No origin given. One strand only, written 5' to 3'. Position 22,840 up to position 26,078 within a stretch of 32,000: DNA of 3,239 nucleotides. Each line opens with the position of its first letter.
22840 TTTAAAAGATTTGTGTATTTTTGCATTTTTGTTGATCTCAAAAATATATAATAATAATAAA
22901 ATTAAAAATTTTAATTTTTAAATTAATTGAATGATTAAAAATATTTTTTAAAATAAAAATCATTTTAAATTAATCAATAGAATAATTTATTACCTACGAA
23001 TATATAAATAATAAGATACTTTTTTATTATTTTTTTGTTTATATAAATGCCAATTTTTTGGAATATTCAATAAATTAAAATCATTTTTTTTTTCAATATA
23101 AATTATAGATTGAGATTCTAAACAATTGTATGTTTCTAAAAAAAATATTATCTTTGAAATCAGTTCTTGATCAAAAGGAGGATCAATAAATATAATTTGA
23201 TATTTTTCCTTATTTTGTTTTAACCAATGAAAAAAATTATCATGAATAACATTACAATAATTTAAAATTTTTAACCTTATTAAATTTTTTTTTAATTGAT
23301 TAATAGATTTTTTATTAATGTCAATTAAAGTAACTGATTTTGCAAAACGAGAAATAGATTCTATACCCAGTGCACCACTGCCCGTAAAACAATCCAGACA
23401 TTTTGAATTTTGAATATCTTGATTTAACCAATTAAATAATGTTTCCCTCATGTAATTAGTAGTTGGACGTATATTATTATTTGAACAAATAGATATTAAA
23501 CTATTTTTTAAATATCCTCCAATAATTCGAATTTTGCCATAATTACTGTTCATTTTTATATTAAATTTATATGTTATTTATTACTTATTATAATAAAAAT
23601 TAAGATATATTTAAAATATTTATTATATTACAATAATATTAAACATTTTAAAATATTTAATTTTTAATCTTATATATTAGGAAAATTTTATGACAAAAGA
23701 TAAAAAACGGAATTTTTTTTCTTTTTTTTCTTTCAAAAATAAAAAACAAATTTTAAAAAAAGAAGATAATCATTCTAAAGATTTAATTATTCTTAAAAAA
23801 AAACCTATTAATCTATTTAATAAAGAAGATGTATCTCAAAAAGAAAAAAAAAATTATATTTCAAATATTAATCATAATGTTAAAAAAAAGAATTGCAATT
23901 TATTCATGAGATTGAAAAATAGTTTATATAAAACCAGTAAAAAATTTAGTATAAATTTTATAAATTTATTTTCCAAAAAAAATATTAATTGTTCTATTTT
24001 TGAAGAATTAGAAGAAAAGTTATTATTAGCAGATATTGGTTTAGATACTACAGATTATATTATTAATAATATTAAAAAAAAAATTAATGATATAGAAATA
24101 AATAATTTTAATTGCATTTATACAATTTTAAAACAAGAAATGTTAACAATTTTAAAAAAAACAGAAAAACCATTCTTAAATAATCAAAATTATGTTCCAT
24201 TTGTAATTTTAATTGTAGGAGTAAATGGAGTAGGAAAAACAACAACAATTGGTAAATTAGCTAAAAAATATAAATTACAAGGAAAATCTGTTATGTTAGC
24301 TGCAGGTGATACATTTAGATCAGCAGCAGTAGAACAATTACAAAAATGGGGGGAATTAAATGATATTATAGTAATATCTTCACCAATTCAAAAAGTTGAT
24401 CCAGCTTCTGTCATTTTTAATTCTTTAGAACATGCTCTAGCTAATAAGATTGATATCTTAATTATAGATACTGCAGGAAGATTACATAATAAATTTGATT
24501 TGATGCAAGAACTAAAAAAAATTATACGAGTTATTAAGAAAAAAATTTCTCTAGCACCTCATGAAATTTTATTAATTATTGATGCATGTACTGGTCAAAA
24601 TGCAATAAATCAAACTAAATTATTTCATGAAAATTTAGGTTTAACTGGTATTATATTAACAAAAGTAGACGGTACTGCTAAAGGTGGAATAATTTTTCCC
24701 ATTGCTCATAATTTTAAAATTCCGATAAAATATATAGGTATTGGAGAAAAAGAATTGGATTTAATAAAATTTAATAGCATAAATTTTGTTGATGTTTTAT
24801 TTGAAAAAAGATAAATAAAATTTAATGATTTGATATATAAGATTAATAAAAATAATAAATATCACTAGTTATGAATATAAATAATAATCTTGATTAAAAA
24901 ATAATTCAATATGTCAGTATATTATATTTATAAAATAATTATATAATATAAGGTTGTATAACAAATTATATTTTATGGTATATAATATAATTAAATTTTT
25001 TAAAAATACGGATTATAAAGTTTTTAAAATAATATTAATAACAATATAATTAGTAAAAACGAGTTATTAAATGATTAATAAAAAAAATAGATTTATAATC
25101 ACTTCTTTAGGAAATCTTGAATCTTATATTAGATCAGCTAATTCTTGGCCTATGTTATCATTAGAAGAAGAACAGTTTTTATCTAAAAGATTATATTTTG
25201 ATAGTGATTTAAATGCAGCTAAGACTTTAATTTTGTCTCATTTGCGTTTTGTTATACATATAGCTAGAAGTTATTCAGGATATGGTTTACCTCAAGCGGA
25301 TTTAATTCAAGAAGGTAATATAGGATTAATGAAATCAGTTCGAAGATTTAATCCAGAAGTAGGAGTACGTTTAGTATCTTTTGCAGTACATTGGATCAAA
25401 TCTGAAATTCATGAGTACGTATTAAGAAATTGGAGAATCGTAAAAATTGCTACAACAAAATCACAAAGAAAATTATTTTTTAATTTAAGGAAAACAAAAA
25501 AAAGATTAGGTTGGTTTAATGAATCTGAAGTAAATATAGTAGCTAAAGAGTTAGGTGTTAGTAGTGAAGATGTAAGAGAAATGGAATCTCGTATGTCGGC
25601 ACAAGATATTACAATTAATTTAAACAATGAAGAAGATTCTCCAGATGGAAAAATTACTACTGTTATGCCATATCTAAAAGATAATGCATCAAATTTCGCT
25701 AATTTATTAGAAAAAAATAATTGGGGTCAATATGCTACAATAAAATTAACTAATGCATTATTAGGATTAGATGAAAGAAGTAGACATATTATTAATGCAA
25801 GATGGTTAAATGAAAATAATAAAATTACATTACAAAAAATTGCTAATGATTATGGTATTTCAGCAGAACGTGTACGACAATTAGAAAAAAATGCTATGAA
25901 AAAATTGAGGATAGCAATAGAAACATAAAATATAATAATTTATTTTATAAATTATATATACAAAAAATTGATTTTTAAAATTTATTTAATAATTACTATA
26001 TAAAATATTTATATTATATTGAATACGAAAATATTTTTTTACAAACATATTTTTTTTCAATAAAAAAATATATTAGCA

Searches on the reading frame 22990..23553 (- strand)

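Call 37: search_protein_families(library=pfam, proteins=[window:22990-23553:-], max_evalue=0.00001)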
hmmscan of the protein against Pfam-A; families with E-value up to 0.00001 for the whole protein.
window:22990-23553:- (187 aa): 3 families
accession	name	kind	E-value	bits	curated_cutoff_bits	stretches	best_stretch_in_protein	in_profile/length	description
PF03602.21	Cons_hypoth95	-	2.2e-51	174.6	24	1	8-184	1-181/182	Conserved hypothetical protein 95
PF05175.20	MTS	-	2.1e-08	34.5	23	1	39-131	23-112/170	Methyltransferase small domain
PF13847.12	Methyltransf_31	-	2.6e-07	30.8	27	1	49-157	4-113/145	Methyltransferase domain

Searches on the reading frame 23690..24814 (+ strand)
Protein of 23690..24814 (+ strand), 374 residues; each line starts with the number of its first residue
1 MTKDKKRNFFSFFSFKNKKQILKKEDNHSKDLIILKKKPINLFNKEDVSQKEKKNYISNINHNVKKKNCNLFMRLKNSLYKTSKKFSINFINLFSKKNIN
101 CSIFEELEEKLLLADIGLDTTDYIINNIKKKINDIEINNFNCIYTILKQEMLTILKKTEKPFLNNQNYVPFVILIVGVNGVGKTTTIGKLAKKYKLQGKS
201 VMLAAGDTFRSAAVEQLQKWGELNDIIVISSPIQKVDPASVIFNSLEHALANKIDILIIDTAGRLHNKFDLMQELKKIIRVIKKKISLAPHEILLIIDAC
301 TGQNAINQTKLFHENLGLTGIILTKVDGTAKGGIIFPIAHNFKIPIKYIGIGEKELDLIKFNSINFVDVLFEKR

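Call 37: search_protein_families(library=pfam, proteins=[window:23690-24814:+], max_evalue=0.00001)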
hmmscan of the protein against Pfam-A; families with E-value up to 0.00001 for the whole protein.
window:23690-24814:+ (374 aa): 2 families
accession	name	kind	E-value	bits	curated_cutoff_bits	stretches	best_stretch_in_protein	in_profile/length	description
PF00448.28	SRP54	-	3.8e-72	242.5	22.7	1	170-371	1-195/196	SRP54-type protein, GTPase domain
PF02881.24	SRP54_N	-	4.5e-11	43.2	22.4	1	88-151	7-75/75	SRP54-type protein, helical bundle domain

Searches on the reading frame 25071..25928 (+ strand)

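Call 37: search_protein_families(library=pfam, proteins=[window:25071-25928:+], max_evalue=0.00001)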
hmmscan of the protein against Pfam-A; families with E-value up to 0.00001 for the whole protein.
window:25071-25928:+ (285 aa): 2 families
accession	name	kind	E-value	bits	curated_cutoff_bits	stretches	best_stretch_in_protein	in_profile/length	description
PF04542.20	Sigma70_r2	-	3.8e-18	65.5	24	1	53-122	1-70/71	Sigma-70 region 2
PF04545.22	Sigma70_r4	-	1.2e-17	63.6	24.1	1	229-280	1-49/50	Sigma-70, region 4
